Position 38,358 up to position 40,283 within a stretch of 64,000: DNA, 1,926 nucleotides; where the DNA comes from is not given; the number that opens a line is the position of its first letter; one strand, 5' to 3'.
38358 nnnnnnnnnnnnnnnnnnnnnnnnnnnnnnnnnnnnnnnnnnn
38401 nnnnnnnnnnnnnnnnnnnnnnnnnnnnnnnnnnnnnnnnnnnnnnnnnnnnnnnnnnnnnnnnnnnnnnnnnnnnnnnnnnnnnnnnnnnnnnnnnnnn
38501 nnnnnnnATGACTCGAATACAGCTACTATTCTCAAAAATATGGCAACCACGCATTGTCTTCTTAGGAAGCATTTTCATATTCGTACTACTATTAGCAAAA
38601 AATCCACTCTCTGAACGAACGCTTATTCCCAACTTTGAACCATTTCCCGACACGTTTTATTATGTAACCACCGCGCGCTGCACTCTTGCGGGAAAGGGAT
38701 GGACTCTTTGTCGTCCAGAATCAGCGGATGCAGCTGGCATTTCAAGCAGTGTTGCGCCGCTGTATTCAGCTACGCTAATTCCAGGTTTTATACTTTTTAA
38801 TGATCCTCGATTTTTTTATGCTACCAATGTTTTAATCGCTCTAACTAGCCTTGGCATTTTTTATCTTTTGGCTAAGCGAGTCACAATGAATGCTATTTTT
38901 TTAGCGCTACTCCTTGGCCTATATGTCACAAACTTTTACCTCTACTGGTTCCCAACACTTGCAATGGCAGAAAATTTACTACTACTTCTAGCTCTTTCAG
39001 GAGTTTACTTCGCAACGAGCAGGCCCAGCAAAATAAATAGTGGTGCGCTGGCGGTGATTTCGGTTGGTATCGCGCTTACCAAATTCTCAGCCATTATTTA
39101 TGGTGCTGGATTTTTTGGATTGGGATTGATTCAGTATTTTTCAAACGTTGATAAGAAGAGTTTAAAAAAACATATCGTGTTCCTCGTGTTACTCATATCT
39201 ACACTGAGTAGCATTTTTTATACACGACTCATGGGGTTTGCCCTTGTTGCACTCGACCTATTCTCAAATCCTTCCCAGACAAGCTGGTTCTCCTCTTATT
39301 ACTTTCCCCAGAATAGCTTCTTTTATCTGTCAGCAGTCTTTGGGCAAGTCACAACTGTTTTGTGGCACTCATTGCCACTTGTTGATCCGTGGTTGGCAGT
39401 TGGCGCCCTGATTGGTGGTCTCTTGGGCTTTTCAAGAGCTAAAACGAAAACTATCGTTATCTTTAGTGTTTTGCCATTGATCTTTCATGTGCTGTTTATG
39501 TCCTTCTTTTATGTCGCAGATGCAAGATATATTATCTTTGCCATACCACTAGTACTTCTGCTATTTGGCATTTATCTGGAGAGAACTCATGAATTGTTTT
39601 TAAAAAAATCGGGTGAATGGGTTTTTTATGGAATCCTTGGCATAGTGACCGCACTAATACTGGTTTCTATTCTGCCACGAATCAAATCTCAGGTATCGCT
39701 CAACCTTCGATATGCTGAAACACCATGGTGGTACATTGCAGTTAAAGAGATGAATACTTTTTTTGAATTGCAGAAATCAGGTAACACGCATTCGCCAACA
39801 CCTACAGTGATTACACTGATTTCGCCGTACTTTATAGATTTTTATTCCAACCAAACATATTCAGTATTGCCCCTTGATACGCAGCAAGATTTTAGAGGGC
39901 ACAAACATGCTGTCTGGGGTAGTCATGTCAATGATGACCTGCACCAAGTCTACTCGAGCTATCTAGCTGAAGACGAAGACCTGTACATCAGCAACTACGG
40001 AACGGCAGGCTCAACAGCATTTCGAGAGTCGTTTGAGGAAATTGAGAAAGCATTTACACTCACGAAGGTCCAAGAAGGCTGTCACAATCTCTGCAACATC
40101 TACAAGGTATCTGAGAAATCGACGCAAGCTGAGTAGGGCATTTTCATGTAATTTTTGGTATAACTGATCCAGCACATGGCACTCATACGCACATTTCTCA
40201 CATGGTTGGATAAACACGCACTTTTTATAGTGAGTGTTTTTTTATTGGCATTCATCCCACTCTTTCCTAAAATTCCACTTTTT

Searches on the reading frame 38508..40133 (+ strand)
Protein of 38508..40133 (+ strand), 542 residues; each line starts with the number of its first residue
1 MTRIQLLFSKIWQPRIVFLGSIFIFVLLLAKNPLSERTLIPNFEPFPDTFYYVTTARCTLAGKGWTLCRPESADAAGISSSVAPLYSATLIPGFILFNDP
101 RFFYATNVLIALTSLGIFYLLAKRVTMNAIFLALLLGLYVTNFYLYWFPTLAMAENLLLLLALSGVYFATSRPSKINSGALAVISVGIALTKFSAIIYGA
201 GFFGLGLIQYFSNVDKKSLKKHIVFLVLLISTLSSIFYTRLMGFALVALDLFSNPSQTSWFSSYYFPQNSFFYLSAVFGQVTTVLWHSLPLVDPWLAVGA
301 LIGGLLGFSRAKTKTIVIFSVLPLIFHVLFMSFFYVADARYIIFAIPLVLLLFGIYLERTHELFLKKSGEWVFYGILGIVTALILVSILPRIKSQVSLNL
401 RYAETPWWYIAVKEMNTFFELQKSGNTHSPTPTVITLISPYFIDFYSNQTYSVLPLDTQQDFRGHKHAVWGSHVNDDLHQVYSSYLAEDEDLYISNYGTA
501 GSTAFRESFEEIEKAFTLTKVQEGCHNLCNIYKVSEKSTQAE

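Call 5: search_protein_families(library=pfam, proteins=[window:38508-40133:+], max_evalue=0.1)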
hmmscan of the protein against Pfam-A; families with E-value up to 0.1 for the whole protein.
window:38508-40133:+ (542 aa): 0 families

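Call 24: search_protein_families(library=ncbifam, proteins=[window:38508-40133:+], max_evalue=1)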
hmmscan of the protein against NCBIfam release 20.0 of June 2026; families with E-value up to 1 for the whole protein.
window:38508-40133:+ (542 aa): 0 families

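Call 35: find_homologous_proteins(query=window:38508-40133:+)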
Query window:38508-40133:+ (542 aa): 61 proteins with E <= 0.001 among 8000 candidates.
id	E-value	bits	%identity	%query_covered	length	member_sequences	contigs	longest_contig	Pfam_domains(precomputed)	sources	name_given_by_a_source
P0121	0.0e+0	1202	100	100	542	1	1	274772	-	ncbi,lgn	-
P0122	4.0e-118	414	43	95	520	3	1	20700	-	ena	-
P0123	1.1e-111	393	41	94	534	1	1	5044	-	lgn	-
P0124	2.8e-107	378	38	95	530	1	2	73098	-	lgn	-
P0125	1.0e-104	369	36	94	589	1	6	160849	PF13231.13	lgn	-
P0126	2.2e-104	368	41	98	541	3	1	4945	-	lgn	-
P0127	8.7e-103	363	39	94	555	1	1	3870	-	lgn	-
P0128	2.6e-101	358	39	97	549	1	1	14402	-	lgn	-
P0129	1.1e-100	356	39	98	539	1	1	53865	-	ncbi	-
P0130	1.3e-100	356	38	98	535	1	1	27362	-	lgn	-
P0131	5.6e-100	354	39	97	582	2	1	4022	-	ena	-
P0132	6.9e-100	354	37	94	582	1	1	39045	-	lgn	-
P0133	4.4e-99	351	38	94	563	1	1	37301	-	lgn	-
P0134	4.5e-99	351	39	95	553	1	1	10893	-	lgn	-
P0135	1.8e-98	349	36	96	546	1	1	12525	-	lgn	-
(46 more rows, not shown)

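Call 38: search_solved_structures(query=A3, max_evalue=10, show_alignments=1)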
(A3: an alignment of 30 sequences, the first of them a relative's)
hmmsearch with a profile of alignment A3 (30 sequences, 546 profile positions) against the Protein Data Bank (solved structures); distinct sequences matched with E-value up to 10: 1.
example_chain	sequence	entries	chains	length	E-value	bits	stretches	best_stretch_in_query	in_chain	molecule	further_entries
2jep_A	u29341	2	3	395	0.05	15.6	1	427-514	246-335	XYLOGLUCANASE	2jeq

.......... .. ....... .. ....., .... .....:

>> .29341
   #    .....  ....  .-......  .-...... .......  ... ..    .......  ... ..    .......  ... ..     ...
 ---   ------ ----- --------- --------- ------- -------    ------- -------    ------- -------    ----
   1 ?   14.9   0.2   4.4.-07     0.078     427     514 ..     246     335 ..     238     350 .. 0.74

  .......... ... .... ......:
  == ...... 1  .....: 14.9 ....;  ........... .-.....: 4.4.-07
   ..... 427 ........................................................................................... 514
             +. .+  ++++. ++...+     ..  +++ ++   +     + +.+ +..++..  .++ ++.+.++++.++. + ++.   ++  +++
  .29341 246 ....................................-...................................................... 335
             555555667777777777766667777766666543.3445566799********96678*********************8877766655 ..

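Call 39: search_protein_families(library=pfam, alignment_id=A3, max_evalue=0.1)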
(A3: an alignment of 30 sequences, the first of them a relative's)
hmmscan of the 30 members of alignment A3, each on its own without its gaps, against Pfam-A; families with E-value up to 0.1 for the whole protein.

A. member 1, P0121 (542 aa): 0 families

B. families by the number of members that match (of 30 scanned): 5 families
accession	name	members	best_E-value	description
PF04930.20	FUN14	1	0.0089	FUN14 family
PF07074.17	TRAP-gamma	1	0.037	Translocon-associated protein, gamma subunit (TRAP-gamma)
PF11384.13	DUF3188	1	0.039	Protein of unknown function (DUF3188)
PF06612.16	DUF1146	1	0.078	Protein of unknown function (DUF1146)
PF08418.15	Pol_alpha_B_N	1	0.094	DNA polymerase alpha subunit B N-terminal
